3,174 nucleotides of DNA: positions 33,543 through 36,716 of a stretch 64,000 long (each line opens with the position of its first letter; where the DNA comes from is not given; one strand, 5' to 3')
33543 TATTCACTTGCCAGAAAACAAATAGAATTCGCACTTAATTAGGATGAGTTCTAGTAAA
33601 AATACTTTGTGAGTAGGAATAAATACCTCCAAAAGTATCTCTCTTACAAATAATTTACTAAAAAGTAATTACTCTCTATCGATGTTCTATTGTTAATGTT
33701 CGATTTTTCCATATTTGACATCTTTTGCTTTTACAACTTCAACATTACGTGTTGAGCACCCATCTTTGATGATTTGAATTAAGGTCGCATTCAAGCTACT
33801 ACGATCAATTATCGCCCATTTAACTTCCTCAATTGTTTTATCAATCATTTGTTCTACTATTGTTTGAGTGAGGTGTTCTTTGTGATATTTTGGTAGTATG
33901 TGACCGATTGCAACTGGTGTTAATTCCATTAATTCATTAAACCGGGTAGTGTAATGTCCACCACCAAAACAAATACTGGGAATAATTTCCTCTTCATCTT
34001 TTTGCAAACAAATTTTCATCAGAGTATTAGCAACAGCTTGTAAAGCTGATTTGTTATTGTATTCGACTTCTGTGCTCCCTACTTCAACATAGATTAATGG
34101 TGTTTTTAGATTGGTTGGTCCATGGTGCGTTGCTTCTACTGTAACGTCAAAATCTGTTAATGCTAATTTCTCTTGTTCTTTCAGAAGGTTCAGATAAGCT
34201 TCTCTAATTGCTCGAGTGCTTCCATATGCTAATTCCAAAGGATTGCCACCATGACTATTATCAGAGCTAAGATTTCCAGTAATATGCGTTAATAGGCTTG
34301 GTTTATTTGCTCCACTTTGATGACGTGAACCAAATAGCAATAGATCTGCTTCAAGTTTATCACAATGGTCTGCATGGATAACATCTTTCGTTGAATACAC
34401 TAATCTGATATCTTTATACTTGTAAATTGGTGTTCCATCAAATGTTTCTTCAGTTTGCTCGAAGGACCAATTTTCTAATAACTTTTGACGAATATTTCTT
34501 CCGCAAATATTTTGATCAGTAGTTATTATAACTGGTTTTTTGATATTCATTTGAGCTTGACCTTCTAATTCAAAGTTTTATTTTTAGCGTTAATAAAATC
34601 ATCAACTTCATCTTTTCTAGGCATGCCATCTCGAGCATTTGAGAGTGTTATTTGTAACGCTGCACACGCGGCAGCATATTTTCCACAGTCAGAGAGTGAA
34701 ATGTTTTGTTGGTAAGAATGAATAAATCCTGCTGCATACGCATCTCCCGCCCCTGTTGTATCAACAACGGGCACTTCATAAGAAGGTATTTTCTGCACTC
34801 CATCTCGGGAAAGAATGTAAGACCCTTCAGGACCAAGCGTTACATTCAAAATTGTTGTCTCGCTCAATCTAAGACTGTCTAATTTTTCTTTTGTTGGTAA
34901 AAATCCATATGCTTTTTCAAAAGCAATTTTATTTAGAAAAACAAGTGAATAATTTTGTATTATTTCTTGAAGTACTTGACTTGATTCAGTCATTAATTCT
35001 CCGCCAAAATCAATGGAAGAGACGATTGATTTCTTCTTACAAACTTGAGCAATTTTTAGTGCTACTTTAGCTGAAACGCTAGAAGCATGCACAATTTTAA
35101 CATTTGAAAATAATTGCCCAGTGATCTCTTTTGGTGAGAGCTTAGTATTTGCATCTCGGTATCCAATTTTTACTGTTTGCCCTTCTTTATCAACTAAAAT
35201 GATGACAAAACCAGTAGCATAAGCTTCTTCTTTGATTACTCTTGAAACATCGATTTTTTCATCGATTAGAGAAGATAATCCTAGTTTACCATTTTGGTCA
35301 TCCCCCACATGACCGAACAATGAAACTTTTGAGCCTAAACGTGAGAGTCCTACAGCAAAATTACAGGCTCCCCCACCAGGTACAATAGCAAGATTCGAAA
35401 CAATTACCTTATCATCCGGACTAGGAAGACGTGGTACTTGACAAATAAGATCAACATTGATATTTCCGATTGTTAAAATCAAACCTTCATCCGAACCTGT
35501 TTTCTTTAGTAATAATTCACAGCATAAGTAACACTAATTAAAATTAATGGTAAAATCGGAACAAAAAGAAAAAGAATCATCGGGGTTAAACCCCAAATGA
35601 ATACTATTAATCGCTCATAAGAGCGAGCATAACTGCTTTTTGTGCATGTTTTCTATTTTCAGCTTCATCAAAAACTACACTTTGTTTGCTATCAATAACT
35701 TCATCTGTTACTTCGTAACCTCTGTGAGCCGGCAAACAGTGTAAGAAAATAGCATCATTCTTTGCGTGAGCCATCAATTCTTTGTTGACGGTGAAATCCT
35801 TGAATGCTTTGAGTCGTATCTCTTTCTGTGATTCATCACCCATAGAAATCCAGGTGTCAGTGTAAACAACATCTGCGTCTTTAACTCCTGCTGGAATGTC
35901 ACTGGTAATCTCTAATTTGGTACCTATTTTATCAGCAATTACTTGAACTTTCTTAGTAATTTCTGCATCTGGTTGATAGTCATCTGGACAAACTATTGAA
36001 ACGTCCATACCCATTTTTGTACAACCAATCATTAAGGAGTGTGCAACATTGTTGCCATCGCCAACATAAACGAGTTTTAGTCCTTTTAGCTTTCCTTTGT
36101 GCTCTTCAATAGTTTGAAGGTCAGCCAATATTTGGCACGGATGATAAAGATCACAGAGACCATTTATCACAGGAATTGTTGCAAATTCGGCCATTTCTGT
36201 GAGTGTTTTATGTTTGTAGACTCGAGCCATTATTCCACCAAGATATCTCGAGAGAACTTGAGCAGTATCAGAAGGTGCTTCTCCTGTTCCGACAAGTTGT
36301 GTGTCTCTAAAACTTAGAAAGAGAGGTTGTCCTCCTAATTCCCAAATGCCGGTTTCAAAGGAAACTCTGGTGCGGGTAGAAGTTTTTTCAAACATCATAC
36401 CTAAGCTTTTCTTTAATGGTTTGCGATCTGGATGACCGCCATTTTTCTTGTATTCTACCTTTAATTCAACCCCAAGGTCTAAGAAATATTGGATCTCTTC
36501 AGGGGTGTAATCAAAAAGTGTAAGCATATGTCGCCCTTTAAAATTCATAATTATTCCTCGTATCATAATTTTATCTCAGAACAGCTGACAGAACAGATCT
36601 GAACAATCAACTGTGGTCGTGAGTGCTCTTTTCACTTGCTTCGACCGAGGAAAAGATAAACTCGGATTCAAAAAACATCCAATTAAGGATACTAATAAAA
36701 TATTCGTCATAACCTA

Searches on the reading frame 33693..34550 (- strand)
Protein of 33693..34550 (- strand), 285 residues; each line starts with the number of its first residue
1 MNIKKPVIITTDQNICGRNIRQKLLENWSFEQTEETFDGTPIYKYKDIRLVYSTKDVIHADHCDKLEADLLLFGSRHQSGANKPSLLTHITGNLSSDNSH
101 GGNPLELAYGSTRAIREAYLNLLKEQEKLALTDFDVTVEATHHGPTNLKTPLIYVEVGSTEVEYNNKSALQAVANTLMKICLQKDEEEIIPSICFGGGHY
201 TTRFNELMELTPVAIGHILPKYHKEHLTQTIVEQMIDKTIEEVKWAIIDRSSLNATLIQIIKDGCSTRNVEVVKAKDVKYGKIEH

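Call 65: search_protein_families(library=pfam, proteins=[window:33693-34550:-], max_evalue=0.001)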
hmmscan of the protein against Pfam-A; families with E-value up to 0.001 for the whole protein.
window:33693-34550:- (285 aa): 1 family
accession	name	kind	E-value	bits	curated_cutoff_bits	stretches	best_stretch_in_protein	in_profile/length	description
PF04414.18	tRNA_deacylase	-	3.4e-57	193.7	33.6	1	66-272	3-204/205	D-aminoacyl-tRNA deacylase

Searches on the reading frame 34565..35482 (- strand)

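Call 65: search_protein_families(library=pfam, proteins=[window:34565-35482:-], max_evalue=0.001)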
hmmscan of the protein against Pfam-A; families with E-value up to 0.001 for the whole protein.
window:34565-35482:- (305 aa): 1 family
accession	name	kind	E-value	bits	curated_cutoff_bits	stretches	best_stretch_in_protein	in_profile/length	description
PF00294.29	PfkB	-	7.1e-49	167.2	25.8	1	2-288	4-300/302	pfkB family carbohydrate kinase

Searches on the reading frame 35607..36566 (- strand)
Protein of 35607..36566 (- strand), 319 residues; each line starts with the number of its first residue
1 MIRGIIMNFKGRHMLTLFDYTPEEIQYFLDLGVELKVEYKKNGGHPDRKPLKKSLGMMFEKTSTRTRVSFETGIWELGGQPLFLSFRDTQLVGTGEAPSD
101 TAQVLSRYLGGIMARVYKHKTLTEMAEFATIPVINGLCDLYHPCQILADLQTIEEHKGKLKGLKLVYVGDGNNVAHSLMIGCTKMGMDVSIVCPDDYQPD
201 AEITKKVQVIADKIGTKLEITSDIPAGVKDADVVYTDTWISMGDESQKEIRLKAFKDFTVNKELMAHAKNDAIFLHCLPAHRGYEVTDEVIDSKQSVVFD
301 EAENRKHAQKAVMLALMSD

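Call 65: search_protein_families(library=pfam, proteins=[window:35607-36566:-], max_evalue=0.001)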
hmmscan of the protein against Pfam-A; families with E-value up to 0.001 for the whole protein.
window:35607-36566:- (319 aa): 2 families
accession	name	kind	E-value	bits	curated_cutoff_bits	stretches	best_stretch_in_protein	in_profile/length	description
PF00185.30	OTCace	-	7.7e-65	218.2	29.4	1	161-315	1-156/157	Aspartate/ornithine carbamoyltransferase, Asp/Orn binding domain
PF02729.26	OTCace_N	-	7e-43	146.7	29.9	1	12-155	1-148/148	Aspartate/ornithine carbamoyltransferase, carbamoyl-P binding domain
